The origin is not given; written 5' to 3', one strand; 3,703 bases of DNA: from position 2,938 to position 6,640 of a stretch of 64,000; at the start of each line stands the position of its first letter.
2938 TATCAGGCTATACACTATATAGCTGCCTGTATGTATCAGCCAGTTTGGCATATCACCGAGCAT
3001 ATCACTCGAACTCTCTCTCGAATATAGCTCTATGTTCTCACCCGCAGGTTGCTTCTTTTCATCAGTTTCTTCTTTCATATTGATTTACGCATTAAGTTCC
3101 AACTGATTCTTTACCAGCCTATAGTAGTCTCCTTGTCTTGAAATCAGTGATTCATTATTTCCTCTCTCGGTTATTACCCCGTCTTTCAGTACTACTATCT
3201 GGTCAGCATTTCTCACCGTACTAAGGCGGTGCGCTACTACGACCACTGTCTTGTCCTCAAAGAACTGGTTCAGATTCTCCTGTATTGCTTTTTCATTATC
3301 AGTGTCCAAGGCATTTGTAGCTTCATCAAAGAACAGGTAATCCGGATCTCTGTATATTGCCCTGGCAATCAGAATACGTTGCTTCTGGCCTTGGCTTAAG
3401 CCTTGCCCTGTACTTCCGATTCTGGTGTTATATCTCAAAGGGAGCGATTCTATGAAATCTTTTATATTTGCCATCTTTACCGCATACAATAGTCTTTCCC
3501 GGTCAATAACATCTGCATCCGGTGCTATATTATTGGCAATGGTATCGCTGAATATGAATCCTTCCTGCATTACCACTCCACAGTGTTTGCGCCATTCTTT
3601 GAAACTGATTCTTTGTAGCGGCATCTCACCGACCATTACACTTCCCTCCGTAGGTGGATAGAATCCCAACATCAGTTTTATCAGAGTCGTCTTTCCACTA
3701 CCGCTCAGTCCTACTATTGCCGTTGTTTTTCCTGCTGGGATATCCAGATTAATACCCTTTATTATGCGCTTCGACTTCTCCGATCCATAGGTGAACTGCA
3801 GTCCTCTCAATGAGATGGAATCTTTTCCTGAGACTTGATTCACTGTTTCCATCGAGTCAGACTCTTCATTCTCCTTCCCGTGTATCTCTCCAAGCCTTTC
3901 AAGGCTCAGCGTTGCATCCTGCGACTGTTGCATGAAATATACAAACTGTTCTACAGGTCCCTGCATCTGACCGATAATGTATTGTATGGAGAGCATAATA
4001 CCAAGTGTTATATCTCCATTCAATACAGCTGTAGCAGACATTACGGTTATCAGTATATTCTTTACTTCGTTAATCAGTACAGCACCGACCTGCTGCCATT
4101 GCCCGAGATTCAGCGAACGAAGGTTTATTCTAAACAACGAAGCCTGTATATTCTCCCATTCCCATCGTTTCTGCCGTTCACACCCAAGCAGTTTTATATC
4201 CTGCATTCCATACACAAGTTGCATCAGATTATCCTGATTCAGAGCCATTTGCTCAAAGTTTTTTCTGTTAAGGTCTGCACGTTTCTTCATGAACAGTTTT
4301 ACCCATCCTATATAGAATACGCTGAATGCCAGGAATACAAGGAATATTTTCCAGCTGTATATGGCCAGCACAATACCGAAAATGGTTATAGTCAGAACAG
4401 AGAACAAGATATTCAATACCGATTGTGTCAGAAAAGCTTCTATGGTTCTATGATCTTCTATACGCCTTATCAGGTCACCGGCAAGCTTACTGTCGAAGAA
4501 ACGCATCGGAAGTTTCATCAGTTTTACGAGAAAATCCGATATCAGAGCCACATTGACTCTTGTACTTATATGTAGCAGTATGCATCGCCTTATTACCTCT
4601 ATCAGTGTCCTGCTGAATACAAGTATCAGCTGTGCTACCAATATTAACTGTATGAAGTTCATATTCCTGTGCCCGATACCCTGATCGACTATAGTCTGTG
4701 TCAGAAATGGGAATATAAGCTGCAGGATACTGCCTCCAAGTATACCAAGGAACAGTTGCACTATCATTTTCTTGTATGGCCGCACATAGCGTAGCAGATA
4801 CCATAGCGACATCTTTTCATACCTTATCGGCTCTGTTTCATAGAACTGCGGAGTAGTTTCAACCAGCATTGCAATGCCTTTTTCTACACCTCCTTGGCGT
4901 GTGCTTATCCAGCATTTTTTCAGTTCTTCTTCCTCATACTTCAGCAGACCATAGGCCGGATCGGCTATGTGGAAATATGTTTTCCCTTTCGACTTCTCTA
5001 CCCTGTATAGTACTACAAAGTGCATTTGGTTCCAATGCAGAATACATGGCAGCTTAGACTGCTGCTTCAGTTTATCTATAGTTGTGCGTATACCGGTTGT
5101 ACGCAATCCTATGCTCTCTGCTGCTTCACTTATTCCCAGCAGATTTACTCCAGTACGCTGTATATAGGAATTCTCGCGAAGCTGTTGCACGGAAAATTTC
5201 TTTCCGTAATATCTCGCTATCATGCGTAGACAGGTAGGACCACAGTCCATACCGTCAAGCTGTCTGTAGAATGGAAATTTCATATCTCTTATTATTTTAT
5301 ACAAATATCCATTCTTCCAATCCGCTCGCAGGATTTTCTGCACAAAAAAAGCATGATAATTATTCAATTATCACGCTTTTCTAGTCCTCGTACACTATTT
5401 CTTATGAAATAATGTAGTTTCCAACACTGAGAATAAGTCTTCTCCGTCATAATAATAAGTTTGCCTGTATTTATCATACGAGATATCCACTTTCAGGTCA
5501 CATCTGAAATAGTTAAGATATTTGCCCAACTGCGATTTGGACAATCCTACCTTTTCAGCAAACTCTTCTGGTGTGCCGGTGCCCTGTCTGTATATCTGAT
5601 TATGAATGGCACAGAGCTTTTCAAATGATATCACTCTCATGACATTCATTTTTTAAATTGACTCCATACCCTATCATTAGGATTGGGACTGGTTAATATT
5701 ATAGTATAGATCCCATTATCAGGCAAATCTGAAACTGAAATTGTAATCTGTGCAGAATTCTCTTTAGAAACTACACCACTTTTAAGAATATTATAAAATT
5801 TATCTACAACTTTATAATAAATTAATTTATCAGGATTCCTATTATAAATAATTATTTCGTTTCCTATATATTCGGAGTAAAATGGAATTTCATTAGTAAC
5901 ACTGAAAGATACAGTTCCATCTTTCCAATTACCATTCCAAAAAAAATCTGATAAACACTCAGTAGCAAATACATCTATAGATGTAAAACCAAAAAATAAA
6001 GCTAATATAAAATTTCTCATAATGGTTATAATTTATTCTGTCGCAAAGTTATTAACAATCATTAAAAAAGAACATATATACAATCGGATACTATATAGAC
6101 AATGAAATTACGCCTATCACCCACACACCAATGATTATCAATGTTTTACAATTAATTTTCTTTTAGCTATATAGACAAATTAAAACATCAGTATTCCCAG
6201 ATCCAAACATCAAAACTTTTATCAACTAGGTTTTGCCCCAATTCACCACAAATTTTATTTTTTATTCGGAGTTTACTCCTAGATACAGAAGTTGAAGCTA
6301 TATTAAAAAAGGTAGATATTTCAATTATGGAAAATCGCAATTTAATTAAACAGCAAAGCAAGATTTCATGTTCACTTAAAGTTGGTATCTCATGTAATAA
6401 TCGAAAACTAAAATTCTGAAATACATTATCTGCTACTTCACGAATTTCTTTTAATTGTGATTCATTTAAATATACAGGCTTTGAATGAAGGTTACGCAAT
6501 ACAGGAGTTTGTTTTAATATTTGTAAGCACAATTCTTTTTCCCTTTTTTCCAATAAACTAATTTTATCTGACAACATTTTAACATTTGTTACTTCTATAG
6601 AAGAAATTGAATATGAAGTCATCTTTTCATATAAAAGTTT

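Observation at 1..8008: Radical-SAM / double-glycine RiPP locus with its own exporter and membrane-anchored regulator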

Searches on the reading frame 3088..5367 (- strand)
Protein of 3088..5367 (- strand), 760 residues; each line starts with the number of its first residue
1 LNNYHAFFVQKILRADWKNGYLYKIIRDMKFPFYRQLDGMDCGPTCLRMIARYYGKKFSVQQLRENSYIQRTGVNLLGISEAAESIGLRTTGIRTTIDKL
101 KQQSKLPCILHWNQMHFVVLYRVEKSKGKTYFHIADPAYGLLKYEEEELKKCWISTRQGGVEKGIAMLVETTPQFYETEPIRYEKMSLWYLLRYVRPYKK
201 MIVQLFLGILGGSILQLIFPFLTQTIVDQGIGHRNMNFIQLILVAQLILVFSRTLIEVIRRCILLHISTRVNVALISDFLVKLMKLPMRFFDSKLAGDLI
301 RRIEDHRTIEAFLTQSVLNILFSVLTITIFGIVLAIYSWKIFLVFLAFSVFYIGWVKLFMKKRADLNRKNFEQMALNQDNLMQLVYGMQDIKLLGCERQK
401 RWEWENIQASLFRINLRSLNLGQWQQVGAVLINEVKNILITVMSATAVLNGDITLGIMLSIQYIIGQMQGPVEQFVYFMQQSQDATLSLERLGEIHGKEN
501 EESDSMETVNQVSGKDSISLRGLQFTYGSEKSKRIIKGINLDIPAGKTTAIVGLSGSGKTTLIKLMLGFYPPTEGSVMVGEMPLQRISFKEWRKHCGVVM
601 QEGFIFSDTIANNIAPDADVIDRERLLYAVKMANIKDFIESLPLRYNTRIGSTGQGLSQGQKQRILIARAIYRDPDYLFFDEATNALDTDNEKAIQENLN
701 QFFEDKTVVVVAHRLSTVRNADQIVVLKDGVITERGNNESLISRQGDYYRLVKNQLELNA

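Call 5: search_protein_families(library=ncbifam, proteins=[window:3088-5367:-], max_evalue=0.01)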
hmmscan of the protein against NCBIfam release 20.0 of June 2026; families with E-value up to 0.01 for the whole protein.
window:3088-5367:- (760 aa): 191 families (the best 25 are shown)
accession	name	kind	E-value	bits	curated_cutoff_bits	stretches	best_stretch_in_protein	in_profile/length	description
TIGR03796.1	NHLM_micro_ABC1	equivalog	3.7e-130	435.3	853.3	1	32-753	3-710/710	NHLP family bacteriocin export ABC transporter peptidase/permease/ATPase subunit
TIGR01846.1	type_I_sec_HlyB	subfamily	1.2e-127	427.1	725.55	1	45-756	3-693/694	type I secretion system permease/ATPase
TIGR01193.1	bacteriocin_ABC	subfamily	5.2e-115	385.5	523.85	1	36-753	1-707/708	peptide cleavage/export ABC transporter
TIGR02203.1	MsbA_lipidA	equivalog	1.8e-101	340.4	602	1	191-755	5-569/572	lipid A export permease/ATP-binding protein MsbA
TIGR03375.1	type_I_sec_LssB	subfamily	3.7e-101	339.5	693.1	1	45-743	5-690/696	type I secretion system permease/ATPase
TIGR03797.1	NHLM_micro_ABC2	equivalog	4.9e-101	339.3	709.4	1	171-756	108-686/686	NHLP bacteriocin export ABC transporter permease/ATPase subunit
NF052233.1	CphA_assoc_ABC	equivalog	1.2e-91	308.2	880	1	182-757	166-745/766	cyanophycin metabolism-associated ABC transporter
TIGR02204.1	MsbA_rel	hypoth_equivalog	1.6e-85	287.9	780.4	1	187-755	5-575/576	ABC transporter, permease/ATP-binding protein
TIGR00958.1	3a01208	subfamily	1.2e-84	284.9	874.6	1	182-752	143-711/711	antigen peptide transporter 2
NF008381.0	PRK11176.1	equivalog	7.3e-84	282.2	867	1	192-756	17-580/582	lipid A ABC transporter ATP-binding protein/permease MsbA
NF045513.1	HepA_fam_ABC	equivalog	8.9e-81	272.1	725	1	238-755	97-609/610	heterocyst formation ABC transporter subunit HepA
NF045998.1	cleave_ABC_plasm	equivalog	7e-75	252.6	500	1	36-722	2-669/673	Mbov_0121 family peptidase domain-containing ABC transporter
TIGR01842.1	type_I_sec_PrtD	subfamily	1.7e-70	238.1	510.15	1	203-742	11-541/544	type I secretion system permease/ATPase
TIGR02857.1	CydD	equivalog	1.9e-70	238.3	435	1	203-727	7-529/529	thiol reductant ABC exporter subunit CydD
NF008055.0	PRK10789.1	equivalog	8.1e-68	229.3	845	1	189-755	9-571/590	SmdA family multidrug ABC transporter permease/ATP-binding protein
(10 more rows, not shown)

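Call 6: search_protein_families(library=pfam, proteins=[window:3088-5367:-], max_evalue=0.01)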
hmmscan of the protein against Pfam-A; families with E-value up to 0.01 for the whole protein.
window:3088-5367:- (760 aa): 9 families
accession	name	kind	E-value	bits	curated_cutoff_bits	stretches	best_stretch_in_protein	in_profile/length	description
PF00664.28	ABC_membrane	-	8.7e-33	114.6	28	1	206-472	5-274/274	ABC transporter transmembrane region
PF03412.21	Peptidase_C39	-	1.2e-31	109.8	22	1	31-153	2-121/133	Peptidase C39 family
PF00005.33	ABC_tran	-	1.6e-30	106.9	25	1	537-685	2-137/137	ABC transporter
PF02463.25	SMC_N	-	2.1e-06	27.8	40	1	657-727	137-211/220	RecF/RecN/SMC N terminal domain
PF13529.12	Peptidase_C39_2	-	5.6e-05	24.2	24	1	30-71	2-45/143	Peptidase_C39 like family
PF09818.15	ABC_ATPase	-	0.00016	21.3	23.2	0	629-690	131-194/283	P-loop domain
PF09973.14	DUF2208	-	0.003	17.7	24.3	1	320-373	3-56/231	Predicted membrane protein (DUF2208)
PF13401.12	AAA_22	-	0.006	17.3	27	0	549-704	8-109/130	AAA domain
PF11814.14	DUF3335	-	0.0092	15.9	25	0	31-65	1-35/206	Peptidase_C39 like family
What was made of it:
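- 3085..5283 (-): Peptidase-containing ABC transporter (PCAT, 732 aa). Its C39 domain carries Gln/Cys/His/Asp (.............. ... MHFVVL ... IADP). Peptidase_C39 1.2e-31, ABC_membrane 8.7e-33, ABC_tran 1.6e-30 (call 6).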

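Call 53: search_solved_structures(query=window:3088-5283:-, max_evalue=1e-40, show_alignments=1)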
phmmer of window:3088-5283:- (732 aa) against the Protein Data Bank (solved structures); distinct sequences matched with E-value up to 1e-40: 224 (the best 60 are shown).
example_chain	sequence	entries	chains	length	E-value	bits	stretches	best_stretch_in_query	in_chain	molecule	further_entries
6qex_A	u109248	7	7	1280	1.6e-121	410.1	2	250-727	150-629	Multidrug resistance protein 1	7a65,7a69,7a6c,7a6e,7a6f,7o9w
6fn1_A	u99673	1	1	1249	1.7e-121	410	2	251-728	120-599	Human-mouse chimeric ABCB1 (ABCBHM)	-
8gmg_A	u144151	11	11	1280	2e-121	409.8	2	250-727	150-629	ATP-dependent translocase ABCB1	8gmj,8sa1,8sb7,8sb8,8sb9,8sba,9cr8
6fn4_A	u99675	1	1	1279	2.4e-121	409.5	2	251-728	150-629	Apo form of Human-mouse chimeric ABCB1 (ABCB1HM) in complex with Antigen binding fragment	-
8sa0_A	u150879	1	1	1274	3e-121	409.2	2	250-727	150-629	ATP-dependent translocase ABCB1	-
8y6h_A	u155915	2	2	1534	4.2e-121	408.7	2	250-727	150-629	ATP-dependent translocase ABCB1,mNeonGreen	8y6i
6qee_A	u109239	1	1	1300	8.2e-121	407.7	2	251-728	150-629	ABCB1HM-EQ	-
6c0v_A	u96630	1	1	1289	1.5e-120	406.9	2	250-727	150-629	Multidrug resistance protein 1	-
7zka_A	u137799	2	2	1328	2.2e-120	406.3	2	454-727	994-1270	ATP-dependent translocase ABCB1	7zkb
7zk8_A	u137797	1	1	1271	2.6e-120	406.1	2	450-726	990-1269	ATP-dependent translocase ABCB1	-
6q81_A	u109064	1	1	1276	4.1e-120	405.4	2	251-728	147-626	P-glycoprotein (ABCB1)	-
5kpi_A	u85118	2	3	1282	4.1e-120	405.4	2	251-728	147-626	Multidrug resistance protein 1A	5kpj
6ujr_A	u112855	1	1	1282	4.2e-120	405.4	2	251-728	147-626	ATP-dependent translocase ABCB1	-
4m2s_A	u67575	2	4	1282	4.2e-120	405.4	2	251-728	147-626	Multidrug resistance protein 1A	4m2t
3g60_A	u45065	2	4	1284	4.2e-120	405.4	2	251-728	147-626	Multidrug resistance protein 1a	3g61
4ry2_A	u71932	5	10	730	2.8e-107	363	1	2-726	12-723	ABC-type bacteriocin transporter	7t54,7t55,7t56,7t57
8hf7_A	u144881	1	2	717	2.4e-89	303.7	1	5-724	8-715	Competence factor transporting ATP-binding protein/permease ComA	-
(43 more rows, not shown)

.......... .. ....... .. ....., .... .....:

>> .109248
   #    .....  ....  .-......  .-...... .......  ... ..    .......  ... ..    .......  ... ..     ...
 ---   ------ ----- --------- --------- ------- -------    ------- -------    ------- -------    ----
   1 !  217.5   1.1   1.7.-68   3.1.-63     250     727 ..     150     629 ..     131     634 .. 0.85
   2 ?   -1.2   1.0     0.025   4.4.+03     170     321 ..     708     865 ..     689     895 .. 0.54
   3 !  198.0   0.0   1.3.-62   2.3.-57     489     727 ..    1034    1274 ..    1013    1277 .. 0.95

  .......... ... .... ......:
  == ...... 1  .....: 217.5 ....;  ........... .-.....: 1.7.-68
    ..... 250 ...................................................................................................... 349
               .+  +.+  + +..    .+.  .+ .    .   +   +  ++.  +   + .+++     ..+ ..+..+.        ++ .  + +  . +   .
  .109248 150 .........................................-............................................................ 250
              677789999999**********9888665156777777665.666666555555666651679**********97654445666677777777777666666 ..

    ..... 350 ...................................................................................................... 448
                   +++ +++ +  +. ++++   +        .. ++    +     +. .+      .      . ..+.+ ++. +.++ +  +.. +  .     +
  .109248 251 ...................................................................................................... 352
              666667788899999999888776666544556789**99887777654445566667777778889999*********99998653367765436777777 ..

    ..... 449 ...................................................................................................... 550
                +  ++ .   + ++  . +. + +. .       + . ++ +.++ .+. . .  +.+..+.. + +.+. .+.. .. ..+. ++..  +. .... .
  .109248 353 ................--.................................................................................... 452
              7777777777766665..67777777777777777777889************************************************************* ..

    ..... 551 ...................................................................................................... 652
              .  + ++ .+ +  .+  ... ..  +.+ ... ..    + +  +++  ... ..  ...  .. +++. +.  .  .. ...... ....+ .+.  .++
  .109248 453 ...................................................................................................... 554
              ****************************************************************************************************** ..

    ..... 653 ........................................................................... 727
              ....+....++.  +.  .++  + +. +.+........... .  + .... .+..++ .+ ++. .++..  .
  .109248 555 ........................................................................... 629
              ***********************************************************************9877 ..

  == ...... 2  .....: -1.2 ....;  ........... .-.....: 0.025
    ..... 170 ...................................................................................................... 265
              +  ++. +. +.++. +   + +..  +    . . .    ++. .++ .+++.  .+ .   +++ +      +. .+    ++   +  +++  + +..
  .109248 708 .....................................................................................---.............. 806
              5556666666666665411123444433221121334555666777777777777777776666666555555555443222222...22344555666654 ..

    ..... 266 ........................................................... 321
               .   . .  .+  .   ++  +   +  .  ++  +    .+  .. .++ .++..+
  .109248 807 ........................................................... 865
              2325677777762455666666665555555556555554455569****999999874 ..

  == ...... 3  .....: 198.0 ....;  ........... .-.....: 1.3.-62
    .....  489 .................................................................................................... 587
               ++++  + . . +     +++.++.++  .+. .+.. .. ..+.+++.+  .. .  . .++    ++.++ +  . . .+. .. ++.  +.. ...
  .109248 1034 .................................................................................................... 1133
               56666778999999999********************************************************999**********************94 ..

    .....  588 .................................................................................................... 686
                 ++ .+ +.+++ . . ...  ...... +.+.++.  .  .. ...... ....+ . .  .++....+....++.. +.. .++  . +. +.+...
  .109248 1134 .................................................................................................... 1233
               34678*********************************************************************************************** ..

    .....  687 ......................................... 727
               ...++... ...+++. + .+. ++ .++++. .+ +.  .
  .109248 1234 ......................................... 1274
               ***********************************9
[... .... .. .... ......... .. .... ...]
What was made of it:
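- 3085..5283 (-): It aligns full length to PCAT1 4ry2 at 2.8e-107 and to ComA 8hf7 (call 53).
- On Peptidase-containing ABC transporters (PCAT): It aligns to 4ry2 over residues 2-726 (call 53).
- PCAT homology to PCAT1 and ComA (call 53).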

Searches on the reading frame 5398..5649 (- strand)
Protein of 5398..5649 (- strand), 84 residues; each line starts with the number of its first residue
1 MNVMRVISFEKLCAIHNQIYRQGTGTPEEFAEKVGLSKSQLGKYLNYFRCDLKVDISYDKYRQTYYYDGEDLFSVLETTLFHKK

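Call 5: search_protein_families(library=ncbifam, proteins=[window:5398-5649:-], max_evalue=0.01)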
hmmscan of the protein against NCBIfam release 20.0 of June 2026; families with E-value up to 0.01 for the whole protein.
window:5398-5649:- (84 aa): 0 families

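Call 6: search_protein_families(library=pfam, proteins=[window:5398-5649:-], max_evalue=0.01)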
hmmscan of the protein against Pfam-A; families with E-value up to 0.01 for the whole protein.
window:5398-5649:- (84 aa): 1 family
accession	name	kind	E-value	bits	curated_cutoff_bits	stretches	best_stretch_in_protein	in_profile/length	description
PF01381.28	HTH_3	-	0.0036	17.8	23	1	26-46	11-31/55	Helix-turn-helix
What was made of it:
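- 5395..5649 (-): Small (84/81 aa) putative helix-turn-helix protein. HTH_3 3.6e-3, below cutoff (call 6).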

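Call 55: search_protein_families(library=pfam, proteins=[window:5398-5649:-], max_evalue=5)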
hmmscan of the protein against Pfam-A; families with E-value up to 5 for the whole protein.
window:5398-5649:- (84 aa): 2 families
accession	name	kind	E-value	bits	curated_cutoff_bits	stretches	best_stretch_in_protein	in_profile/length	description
PF01381.28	HTH_3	-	0.0036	17.8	23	1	26-46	11-31/55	Helix-turn-helix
PF04424.19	MINDY_DUB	-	0.11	12.2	27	1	5-82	49-126/264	MINDY deubiquitinase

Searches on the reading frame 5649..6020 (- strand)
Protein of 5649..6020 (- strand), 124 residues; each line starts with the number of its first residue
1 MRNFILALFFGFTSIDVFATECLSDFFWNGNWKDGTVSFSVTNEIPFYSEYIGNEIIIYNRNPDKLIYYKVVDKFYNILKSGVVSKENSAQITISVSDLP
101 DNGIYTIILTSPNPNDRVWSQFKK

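Call 5: search_protein_families(library=ncbifam, proteins=[window:5649-6020:-], max_evalue=0.01)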
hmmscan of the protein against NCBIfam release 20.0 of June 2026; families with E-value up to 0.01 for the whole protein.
window:5649-6020:- (124 aa): 0 families

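Call 6: search_protein_families(library=pfam, proteins=[window:5649-6020:-], max_evalue=0.01)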
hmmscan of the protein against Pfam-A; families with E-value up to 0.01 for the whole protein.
window:5649-6020:- (124 aa): 1 family
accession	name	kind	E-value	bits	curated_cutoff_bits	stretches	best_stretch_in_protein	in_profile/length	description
PF11589.14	DUF3244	-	0.00023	21.6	25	1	29-112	5-86/96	Domain of unknown function (DUF3244)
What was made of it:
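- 5646..6020 (-): Secreted 124-aa DUF3244-like protein. PF11589 2.3e-4 (call 6).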

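Call 54: search_solved_structures(query=window:5649-6020:-, max_evalue=1, show_alignments=1)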
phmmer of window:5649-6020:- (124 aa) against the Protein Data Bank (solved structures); distinct sequences matched with E-value up to 1: 1.
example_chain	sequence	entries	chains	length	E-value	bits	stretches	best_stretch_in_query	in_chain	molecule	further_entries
2g3p_A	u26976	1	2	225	0.81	13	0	19-54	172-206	INFECTIVITY PROTEIN G3P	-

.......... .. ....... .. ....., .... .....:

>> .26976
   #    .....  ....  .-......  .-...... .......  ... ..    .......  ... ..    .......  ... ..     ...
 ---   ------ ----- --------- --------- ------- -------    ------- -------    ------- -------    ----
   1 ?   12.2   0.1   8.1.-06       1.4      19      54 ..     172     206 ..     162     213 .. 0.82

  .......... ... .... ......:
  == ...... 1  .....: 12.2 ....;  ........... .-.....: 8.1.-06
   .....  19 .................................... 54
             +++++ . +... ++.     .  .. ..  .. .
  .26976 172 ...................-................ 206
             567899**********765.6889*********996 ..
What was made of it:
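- Tried and rejected: The DUF3244 protein against PDB by sequence found nothing (call 54).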

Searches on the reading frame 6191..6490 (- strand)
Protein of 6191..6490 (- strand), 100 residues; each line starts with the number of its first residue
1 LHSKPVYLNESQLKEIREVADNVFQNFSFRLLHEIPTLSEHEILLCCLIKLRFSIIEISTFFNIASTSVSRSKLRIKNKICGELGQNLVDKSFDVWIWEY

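Call 76: search_solved_structures(query=A4, max_evalue=10, show_alignments=2)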
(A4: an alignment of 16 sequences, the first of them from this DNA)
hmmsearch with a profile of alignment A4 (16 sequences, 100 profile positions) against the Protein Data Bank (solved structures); distinct sequences matched with E-value up to 10: 8.
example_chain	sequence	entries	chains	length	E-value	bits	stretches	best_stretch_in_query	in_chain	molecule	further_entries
4atm_A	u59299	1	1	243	0.2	15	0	61-91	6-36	AMPHIPHYSIN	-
3clo_A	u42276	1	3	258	0.39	14.1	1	35-81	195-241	Transcriptional regulator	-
5jlu_A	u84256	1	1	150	0.43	14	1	37-85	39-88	Adhesin competence repressor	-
5jls_A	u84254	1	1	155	0.45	13.9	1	37-85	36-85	Adhesin competence repressor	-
5yi0_B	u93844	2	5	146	0.57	13.6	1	16-96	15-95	Zinc transport transcriptional regulator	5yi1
5yhx_A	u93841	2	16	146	0.8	13.1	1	16-96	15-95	Zinc transport transcriptional regulator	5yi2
9ugr_A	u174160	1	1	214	0.94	12.9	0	9-45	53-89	Syn-F4-Link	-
1rp3_A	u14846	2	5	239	2.8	11.4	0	23-82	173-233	RNA polymerase sigma factor SIGMA-28 (FliA) | RNA polymerase sigma factor FliA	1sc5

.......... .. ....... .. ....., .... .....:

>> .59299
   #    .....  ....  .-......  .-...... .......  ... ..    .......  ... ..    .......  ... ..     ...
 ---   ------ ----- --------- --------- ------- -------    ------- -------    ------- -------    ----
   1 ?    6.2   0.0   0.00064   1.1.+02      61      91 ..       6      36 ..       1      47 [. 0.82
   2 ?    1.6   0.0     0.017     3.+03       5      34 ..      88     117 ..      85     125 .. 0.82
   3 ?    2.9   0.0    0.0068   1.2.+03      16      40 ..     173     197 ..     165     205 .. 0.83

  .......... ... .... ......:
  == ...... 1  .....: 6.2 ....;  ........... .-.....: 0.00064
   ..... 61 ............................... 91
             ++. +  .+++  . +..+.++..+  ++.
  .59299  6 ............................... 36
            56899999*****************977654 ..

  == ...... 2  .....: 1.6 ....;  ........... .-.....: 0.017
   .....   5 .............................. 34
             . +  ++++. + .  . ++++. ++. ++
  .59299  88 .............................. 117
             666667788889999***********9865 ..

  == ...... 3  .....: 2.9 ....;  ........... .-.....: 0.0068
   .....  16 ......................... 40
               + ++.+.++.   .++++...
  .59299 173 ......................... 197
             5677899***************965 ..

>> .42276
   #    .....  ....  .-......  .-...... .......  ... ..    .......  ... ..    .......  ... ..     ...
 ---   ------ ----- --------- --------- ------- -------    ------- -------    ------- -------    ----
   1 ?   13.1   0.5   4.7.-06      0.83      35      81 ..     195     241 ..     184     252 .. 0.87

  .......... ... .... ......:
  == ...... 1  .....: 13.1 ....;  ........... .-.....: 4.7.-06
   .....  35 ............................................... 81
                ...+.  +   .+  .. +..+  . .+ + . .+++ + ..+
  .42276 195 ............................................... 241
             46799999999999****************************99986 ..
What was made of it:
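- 6188..8008 (-): One-component membrane regulator (606 aa): lipoprotein signal, periplasmic TPR domain, one TM helix (362-385), cytoplasmic coiled coil and a C-terminal three-helix HTH-like region. The C-terminal profile's best meaningful PDB hit is a LuxR-type regulator, 3clo, at E 0.39, which is not significant (call 76).
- On LuxR/GerE-type HTH regulators: The profile against PDB finds 3clo at E 0.39 only (call 76).
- Tried and rejected: The profile against PDB was not significant (call 76).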
